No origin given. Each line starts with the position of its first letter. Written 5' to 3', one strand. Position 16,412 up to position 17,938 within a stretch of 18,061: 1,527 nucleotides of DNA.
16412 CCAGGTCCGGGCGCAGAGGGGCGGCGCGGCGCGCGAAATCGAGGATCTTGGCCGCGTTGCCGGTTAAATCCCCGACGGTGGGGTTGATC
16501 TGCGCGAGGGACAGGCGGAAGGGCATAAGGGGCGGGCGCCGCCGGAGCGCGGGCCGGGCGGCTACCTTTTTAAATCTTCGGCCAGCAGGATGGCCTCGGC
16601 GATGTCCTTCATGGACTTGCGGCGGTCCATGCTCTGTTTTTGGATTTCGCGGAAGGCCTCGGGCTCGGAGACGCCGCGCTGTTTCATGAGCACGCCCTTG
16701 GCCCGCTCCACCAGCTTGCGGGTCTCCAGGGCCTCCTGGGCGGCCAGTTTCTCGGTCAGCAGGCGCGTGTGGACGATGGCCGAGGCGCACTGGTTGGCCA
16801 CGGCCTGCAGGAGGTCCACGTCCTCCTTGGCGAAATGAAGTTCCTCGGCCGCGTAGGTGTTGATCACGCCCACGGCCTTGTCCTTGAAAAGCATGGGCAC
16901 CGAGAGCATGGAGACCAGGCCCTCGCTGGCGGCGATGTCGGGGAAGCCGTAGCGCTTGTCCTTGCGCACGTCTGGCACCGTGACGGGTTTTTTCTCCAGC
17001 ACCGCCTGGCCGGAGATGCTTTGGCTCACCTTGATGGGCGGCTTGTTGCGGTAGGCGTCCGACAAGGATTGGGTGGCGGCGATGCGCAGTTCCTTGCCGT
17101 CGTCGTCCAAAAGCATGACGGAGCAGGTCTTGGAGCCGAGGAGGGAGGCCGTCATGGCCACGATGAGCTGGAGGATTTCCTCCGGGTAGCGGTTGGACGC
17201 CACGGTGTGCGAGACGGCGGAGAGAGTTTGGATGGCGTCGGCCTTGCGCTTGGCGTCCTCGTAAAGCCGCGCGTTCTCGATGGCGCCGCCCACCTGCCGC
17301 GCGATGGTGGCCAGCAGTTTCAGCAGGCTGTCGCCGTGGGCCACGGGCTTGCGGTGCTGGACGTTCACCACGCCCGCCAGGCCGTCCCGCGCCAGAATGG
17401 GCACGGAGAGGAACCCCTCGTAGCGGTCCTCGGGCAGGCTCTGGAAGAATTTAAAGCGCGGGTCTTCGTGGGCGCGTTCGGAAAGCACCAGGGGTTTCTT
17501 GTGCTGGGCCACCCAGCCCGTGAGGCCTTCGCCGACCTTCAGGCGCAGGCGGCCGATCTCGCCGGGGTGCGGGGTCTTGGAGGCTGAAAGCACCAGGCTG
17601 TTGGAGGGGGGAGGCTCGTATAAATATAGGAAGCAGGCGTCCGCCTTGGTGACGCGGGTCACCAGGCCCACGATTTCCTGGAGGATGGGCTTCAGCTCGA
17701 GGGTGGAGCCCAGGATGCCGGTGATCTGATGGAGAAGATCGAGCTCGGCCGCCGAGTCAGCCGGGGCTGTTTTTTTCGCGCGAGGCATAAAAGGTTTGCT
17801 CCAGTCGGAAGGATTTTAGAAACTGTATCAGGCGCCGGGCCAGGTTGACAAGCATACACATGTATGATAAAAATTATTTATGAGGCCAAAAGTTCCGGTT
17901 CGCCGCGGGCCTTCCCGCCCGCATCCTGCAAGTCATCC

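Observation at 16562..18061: GAF-GAF-ANTAR antiterminator regulator next to nadE and a strong divergent promoter feeding a multi-hairpin leader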

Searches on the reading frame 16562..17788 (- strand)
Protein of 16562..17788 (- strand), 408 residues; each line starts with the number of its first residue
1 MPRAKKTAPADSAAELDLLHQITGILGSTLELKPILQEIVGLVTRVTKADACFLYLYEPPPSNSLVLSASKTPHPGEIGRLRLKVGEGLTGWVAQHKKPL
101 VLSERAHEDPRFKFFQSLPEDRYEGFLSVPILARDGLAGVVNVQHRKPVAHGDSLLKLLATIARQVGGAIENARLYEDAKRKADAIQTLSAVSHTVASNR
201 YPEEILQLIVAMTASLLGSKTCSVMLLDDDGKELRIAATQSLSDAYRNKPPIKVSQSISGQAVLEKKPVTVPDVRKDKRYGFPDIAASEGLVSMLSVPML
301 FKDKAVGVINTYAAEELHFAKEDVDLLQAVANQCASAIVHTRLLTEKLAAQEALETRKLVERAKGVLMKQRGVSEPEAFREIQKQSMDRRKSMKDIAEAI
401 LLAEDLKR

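Call 6: search_protein_families(library=pfam, proteins=[window:16562-17788:-], max_evalue=0.01)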
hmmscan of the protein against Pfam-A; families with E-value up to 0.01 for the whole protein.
window:16562-17788:- (408 aa): 4 families
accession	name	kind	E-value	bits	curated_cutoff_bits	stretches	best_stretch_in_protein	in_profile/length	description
PF01590.32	GAF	-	7.4e-39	133.8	22.4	2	202-338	2-133/133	GAF domain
PF13185.12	GAF_2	-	2.1e-38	132.1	28.6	2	202-338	4-135/136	GAF domain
PF13492.12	GAF_3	-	9e-28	97.7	27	2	202-338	2-127/129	GAF domain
PF03861.19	ANTAR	-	4e-23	81.4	27.3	1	350-401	3-54/54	ANTAR domain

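Call 9: find_encoding_contigs(protein=window:16562-17788:-, flank=10000, max_places=10)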
Protein window:16562-17788:- (408 aa): no gene with exactly this product is on record in the collection.

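Call 11: find_homologous_proteins(query=window:16562-17788:-, max_evalue=1e-10)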
Query window:16562-17788:- (408 aa): 6939 proteins with E <= 1e-10 among 8000 candidates; the best 120 are listed.
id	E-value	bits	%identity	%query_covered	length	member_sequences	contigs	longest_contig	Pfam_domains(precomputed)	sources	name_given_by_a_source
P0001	3.3e-259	877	100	100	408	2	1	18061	PF13185.13,PF01590.33,PF03861.20,PF13492.13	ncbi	ncbi:MAG: GAF domain-containing protein [Elusimicrobiota bacterium]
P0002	1.6e-209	714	81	100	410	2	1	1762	PF13185.13,PF01590.33,PF03861.20,PF13492.13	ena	-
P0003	2.9e-204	696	80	100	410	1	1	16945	PF13185.13,PF01590.33,PF03861.20,PF13492.13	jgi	jgi:signal transduction protein with GAF and PtsI domain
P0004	9.3e-204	695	79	99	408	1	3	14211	PF13185.13,PF01590.33,PF03861.20,PF13492.13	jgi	jgi:signal transduction protein with GAF and PtsI domain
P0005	1.5e-201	687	79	100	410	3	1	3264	PF13185.13,PF01590.33,PF03861.20,PF13492.13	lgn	-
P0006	5.1e-201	686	78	100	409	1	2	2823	PF13185.13,PF01590.33,PF03861.20,PF13492.13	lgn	-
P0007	8.2e-199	678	78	100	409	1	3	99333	PF13185.13,PF01590.33,PF03861.20,PF13492.13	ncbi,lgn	-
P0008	1.6e-197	674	78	100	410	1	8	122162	PF13185.13,PF01590.33,PF03861.20,PF13492.13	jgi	jgi:signal transduction protein with GAF and PtsI domain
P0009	3.8e-197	673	78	100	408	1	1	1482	PF13185.13,PF01590.33,PF03861.20,PF13492.13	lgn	-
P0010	6.0e-196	669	78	97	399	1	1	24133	PF13185.13,PF01590.33,PF03861.20,PF13492.13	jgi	jgi:signal transduction protein with GAF and PtsI domain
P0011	3.2e-194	663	77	100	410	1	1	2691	PF13185.13,PF01590.33,PF03861.20,PF13492.13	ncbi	-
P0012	6.6e-194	662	75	100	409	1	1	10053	PF13185.13,PF01590.33,PF03861.20,PF13492.13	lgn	-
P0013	7.9e-194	662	75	100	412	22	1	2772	PF13185.13,PF01590.33,PF03861.20,PF13492.13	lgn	-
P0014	2.3e-192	657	75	100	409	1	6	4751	PF13185.13,PF01590.33,PF03861.20,PF13492.13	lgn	-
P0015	5.4e-192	656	75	100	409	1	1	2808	PF13185.13,PF01590.33,PF03861.20,PF13492.13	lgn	-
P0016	1.1e-191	655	75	100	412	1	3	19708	PF13185.13,PF01590.33,PF03861.20,PF13492.13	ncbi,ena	-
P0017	1.7e-191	654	74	100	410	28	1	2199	PF13185.13,PF01590.33,PF03861.20,PF13492.13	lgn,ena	-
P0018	1.7e-191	654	75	100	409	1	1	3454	PF13185.13,PF01590.33,PF03861.20,PF13492.13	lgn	-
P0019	6.7e-191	652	74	100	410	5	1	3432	PF13185.13,PF01590.33,PF03861.20,PF13492.13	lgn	-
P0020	1.7e-190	651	75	100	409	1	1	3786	PF13185.13,PF01590.33,PF03861.20,PF13492.13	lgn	-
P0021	2.7e-190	650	75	100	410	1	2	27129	PF13185.13,PF01590.33,PF03861.20,PF13492.13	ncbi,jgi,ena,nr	ncbi:MAG TPA: GAF domain-containing protein [Elusimicrobiota bacterium]|nr:GAF domain-containing pro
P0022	3.7e-190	650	74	100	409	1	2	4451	PF13185.13,PF01590.33,PF03861.20,PF13492.13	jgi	jgi:signal transduction protein with GAF and PtsI domain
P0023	5.8e-190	649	74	100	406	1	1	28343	PF13185.13,PF01590.33,PF03861.20,PF13492.13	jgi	jgi:signal transduction protein with GAF and PtsI domain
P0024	9.6e-190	648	74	100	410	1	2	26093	PF13185.13,PF01590.33,PF03861.20,PF13492.13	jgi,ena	jgi:signal transduction protein with GAF and PtsI domain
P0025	1.1e-189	648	74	100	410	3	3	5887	PF13185.13,PF01590.33,PF03861.20,PF13492.13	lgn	-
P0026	5.5e-189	646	74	100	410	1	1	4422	PF13185.13,PF01590.33,PF03861.20,PF13492.13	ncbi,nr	ncbi:MAG: GAF domain-containing protein [Elusimicrobia bacterium]|nr:GAF domain-containing protein [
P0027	1.0e-188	645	76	100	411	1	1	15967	PF13185.13,PF01590.33,PF03861.20,PF13492.13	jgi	jgi:signal transduction protein with GAF and PtsI domain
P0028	4.3e-188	643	73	100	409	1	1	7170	PF13185.13,PF01590.33,PF03861.20,PF13492.13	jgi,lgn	jgi:signal transduction protein with GAF and PtsI domain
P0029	6.1e-188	643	73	100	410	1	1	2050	PF13185.13,PF01590.33,PF03861.20,PF13492.13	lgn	-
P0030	8.4e-188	642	75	100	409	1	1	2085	PF13185.13,PF01590.33,PF03861.20,PF13492.13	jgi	jgi:GAF domain-containing protein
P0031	2.6e-187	640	73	97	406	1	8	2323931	PF13185.13,PF01590.33,PF03861.20,PF13492.13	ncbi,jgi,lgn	jgi:signal transduction protein with GAF and PtsI domain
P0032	3.1e-187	640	73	100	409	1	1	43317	PF13185.13,PF01590.33,PF03861.20,PF13492.13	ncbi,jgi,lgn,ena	-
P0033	4.4e-187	640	73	100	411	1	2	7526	PF13185.13,PF01590.33,PF03861.20,PF13492.13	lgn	-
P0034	6.3e-186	636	73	100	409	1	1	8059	PF13185.13,PF01590.33,PF03861.20,PF13492.13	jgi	jgi:signal transduction protein with GAF and PtsI domain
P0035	1.2e-185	635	73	100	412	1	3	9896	PF13185.13,PF01590.33,PF03861.20,PF13492.13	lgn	-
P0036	2.3e-185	634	72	100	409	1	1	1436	PF13185.13,PF01590.33,PF03861.20,PF13492.13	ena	-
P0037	2.5e-185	634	72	97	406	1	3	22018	PF13185.13,PF01590.33,PF03861.20,PF13492.13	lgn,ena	-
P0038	4.6e-185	633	72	97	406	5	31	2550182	PF13185.13,PF01590.33,PF03861.20,PF13492.13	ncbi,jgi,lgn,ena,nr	ncbi:MAG: GAF domain-containing protein [Elusimicrobia bacterium]|jgi:signal transduction protein wi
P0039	4.9e-185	633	72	97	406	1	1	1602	PF13185.13,PF01590.33,PF03861.20,PF13492.13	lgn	-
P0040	5.8e-184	629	72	97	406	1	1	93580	PF13185.13,PF01590.33,PF03861.20,PF13492.13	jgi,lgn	-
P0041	3.7e-183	627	71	97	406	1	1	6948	PF13185.13,PF01590.33,PF03861.20,PF13492.13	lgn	-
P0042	2.4e-182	624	71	97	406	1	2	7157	PF13185.13,PF01590.33,PF03861.20,PF13492.13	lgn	-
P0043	2.7e-182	624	71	97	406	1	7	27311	PF13185.13,PF01590.33,PF03861.20,PF13492.13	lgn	-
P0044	3.2e-182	624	72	100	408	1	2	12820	PF13185.13,PF01590.33,PF03861.20,PF13492.13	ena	-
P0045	1.2e-181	622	72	100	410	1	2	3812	PF13185.13,PF01590.33,PF03861.20,PF13492.13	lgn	-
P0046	1.9e-181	621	71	100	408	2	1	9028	PF13185.13,PF01590.33,PF03861.20,PF13492.13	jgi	jgi:signal transduction protein with GAF and PtsI domain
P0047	8.5e-178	609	70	100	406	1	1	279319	PF13185.13,PF01590.33,PF03861.20,PF13492.13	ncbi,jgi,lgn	ncbi:MAG: GAF domain-containing protein [Elusimicrobiota bacterium]|jgi:signal transduction protein 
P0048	1.3e-167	576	67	100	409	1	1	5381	PF13185.13,PF01590.33,PF03861.20,PF13492.13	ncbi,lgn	-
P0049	3.8e-160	551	62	99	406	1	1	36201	PF13185.13,PF01590.33,PF03861.20,PF13492.13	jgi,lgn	-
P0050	3.7e-159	548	63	99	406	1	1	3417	PF13185.13,PF01590.33,PF03861.20,PF13492.13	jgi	-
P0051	4.4e-159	548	62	100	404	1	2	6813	PF13185.13,PF01590.33,PF03861.20,PF13492.13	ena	-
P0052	5.6e-158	544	61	98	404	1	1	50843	PF13185.13,PF01590.33,PF03861.20,PF13492.13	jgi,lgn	-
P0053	7.8e-158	543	62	97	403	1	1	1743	PF13185.13,PF01590.33,PF03861.20,PF13492.13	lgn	-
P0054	2.7e-155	535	61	100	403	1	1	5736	PF13185.13,PF01590.33,PF03861.20,PF13492.13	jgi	jgi:signal transduction protein with GAF and PtsI domain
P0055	4.1e-155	535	60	100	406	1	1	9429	PF13185.13,PF01590.33,PF03861.20,PF13492.13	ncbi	-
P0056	3.8e-154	531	80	77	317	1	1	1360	PF13185.13,PF01590.33,PF03861.20,PF13492.13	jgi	jgi:GAF domain-containing protein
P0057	7.8e-154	530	60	99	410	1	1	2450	PF13185.13,PF01590.33,PF03861.20,PF13492.13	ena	-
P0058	1.3e-152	526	60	100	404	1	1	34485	PF13185.13,PF01590.33,PF03861.20,PF13492.13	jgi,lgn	-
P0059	1.5e-152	526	59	99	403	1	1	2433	PF13185.13,PF01590.33,PF03861.20,PF13492.13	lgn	-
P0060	4.8e-151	521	61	96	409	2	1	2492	PF13185.13,PF01590.33,PF03861.20,PF13492.13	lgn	-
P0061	6.0e-151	521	59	99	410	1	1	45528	PF13185.13,PF01590.33,PF03861.20,PF13492.13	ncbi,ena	-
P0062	1.7e-150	519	59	98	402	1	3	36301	PF13185.13,PF01590.33,PF03861.20,PF13492.13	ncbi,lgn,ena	-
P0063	1.7e-150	519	57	99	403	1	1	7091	PF13185.13,PF01590.33,PF03861.20,PF13492.13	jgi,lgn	-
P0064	3.8e-150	518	61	97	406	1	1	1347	PF13185.13,PF01590.33,PF03861.20,PF13492.13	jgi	jgi:signal transduction protein with GAF and PtsI domain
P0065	4.0e-149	515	60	96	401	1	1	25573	PF13185.13,PF01590.33,PF03861.20,PF13492.13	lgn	-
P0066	6.7e-149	514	59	98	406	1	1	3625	PF13185.13,PF01590.33,PF03861.20,PF13492.13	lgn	-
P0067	5.2e-148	511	59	100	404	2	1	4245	PF13185.13,PF01590.33,PF03861.20,PF13492.13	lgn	-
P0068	8.4e-148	510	58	100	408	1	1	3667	PF13185.13,PF01590.33,PF03861.20,PF13492.13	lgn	-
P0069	1.0e-147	510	58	100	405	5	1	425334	PF13185.13,PF01590.33,PF03861.20,PF13492.13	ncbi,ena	-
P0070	1.0e-147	510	58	99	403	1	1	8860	PF13185.13,PF01590.33,PF03861.20,PF13492.13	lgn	-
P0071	1.2e-147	510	57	99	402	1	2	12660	PF13185.13,PF01590.33,PF03861.20,PF13492.13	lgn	-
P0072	2.1e-147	509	58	99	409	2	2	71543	PF13185.13,PF01590.33,PF03861.20,PF13492.13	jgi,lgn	-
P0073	4.4e-147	508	59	99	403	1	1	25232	PF13185.13,PF01590.33,PF03861.20,PF13492.13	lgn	-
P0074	4.4e-147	508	58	99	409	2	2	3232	PF13185.13,PF01590.33,PF03861.20,PF13492.13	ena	-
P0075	4.8e-147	508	58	100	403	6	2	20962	PF13185.13,PF01590.33,PF03861.20,PF13492.13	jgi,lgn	jgi:GAF domain-containing protein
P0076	7.5e-147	507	57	99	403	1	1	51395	PF13185.13,PF01590.33,PF03861.20,PF13492.13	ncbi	ncbi:MAG: GAF domain-containing protein [Elusimicrobiota bacterium]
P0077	9.5e-147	507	59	100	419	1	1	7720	PF13185.13,PF01590.33,PF03861.20,PF13492.13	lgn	-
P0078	9.5e-147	507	56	99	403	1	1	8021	PF13185.13,PF01590.33,PF03861.20,PF13492.13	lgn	-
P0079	1.3e-146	507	58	100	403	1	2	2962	PF13185.13,PF01590.33,PF03861.20,PF13492.13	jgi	jgi:signal transduction protein with GAF and PtsI domain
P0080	1.3e-146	507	58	99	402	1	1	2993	PF13185.13,PF01590.33,PF03861.20,PF13492.13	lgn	-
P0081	2.2e-146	506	57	99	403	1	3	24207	PF13185.13,PF01590.33,PF03861.20,PF13492.13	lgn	-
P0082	2.5e-146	506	58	98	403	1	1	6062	PF13185.13,PF01590.33,PF03861.20,PF13492.13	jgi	-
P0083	4.3e-146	505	57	99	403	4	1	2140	PF13185.13,PF01590.33,PF03861.20,PF13492.13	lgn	-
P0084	1.6e-145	503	58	100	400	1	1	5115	PF13185.13,PF01590.33,PF03861.20,PF13492.13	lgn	-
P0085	2.2e-145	503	57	99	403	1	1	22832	PF13185.13,PF01590.33,PF03861.20,PF13492.13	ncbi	-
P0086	2.8e-145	502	58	96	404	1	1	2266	PF13185.13,PF01590.33,PF03861.20,PF13492.13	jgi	jgi:GAF domain-containing protein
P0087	5.5e-145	501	57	99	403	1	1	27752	PF13185.13,PF01590.33,PF03861.20,PF13492.13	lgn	-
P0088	2.6e-144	499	75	77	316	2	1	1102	PF13185.13,PF01590.33,PF03861.20,PF13492.13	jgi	jgi:signal transduction protein with GAF and PtsI domain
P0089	4.0e-144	498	56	100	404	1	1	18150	PF13185.13,PF01590.33,PF03861.20,PF13492.13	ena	-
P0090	4.8e-144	498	56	97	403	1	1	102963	PF13185.13,PF01590.33,PF03861.20,PF13492.13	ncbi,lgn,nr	ncbi:MAG: hypothetical protein KCHDKBKB_02860 [Elusimicrobia bacterium]|nr:hypothetical protein [Elu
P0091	1.0e-143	497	58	99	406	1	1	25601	PF13185.13,PF01590.33,PF03861.20,PF13492.13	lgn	-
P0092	2.0e-143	496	56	100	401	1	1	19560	PF13185.13,PF01590.33,PF03861.20,PF13492.13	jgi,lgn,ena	-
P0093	2.0e-143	496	58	96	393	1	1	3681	PF13185.13,PF01590.33,PF03861.20,PF13492.13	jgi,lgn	-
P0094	4.0e-143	495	58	96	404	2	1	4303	PF13185.13,PF01590.33,PF03861.20,PF13492.13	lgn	-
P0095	1.2e-141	490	57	100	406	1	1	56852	PF13185.13,PF01590.33,PF03861.20,PF13492.13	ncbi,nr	ncbi:hypothetical protein BVX98_08030 [bacterium F11]|nr:hypothetical protein BVX98_08030 [bacterium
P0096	1.2e-141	490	55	96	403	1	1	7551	PF13185.13,PF01590.33,PF03861.20,PF13492.13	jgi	-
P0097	3.0e-141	489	57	99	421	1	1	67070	PF13185.13,PF01590.33,PF03861.20,PF13492.13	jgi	jgi:signal transduction protein with GAF and PtsI domain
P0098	4.5e-141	488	57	97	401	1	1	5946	PF13185.13,PF01590.33,PF03861.20,PF13492.13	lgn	-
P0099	1.0e-140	487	55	100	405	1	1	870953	PF13185.13,PF01590.33,PF03861.20,PF13492.13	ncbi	-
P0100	2.3e-140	486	57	99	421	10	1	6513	PF13185.13,PF01590.33,PF03861.20,PF13492.13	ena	-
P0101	2.6e-140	486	57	99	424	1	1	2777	PF13185.13,PF01590.33,PF03861.20,PF13492.13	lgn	-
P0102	1.2e-139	484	55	99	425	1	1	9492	PF13185.13,PF01590.33,PF03861.20,PF13492.13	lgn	-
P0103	2.7e-139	482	55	100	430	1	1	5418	PF13185.13,PF01590.33,PF03861.20,PF13492.13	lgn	-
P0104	5.2e-139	482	57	95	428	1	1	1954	PF13185.13,PF01590.33,PF03861.20,PF13492.13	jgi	jgi:signal transduction protein with GAF and PtsI domain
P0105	6.1e-139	481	58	97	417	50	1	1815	PF13185.13,PF01590.33,PF03861.20,PF13492.13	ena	-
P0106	7.3e-139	481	57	97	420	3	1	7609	PF13185.13,PF01590.33,PF03861.20,PF13492.13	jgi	jgi:signal transduction protein with GAF and PtsI domain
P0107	9.2e-139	481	56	96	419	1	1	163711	PF13185.13,PF01590.33,PF03861.20,PF13492.13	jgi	jgi:signal transduction protein with GAF and PtsI domain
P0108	9.7e-139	481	56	99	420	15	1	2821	PF13185.13,PF01590.33,PF03861.20,PF13492.13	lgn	-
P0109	1.3e-138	480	56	100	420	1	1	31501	PF13185.13,PF01590.33,PF03861.20,PF13492.13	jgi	-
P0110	1.3e-138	480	55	97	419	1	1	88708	PF15714.12,PF13185.13,PF01590.33,PF03861.20,PF13492.13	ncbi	-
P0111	1.3e-138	480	55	98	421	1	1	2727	PF13185.13,PF01590.33,PF03861.20,PF13492.13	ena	-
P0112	1.3e-138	480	58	96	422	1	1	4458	PF13185.13,PF01590.33,PF03861.20,PF13492.13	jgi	jgi:signal transduction protein with GAF and PtsI domain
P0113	1.7e-138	480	58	97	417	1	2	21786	PF13185.13,PF01590.33,PF03861.20,PF13492.13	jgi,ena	jgi:signal transduction protein with GAF and PtsI domain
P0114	1.8e-138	480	55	99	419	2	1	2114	PF13185.13,PF01590.33,PF03861.20,PF13492.13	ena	-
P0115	1.8e-138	480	57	95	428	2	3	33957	PF13185.13,PF01590.33,PF03861.20,PF13492.13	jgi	jgi:signal transduction protein with GAF and PtsI domain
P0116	1.8e-138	480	58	97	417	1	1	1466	PF13185.13,PF01590.33,PF03861.20,PF13492.13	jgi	jgi:signal transduction protein with GAF and PtsI domain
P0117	2.0e-138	480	55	99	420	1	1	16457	PF13185.13,PF01590.33,PF03861.20,PF13492.13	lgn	-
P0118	2.7e-138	479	56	97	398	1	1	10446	PF13185.13,PF01590.33,PF03861.20,PF13492.13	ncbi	-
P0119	3.5e-138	479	56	99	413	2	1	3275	PF13185.13,PF01590.33,PF03861.20,PF13492.13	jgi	jgi:signal transduction protein with GAF and PtsI domain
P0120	3.8e-138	479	57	97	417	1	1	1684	PF13185.13,PF01590.33,PF03861.20,PF13492.13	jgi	-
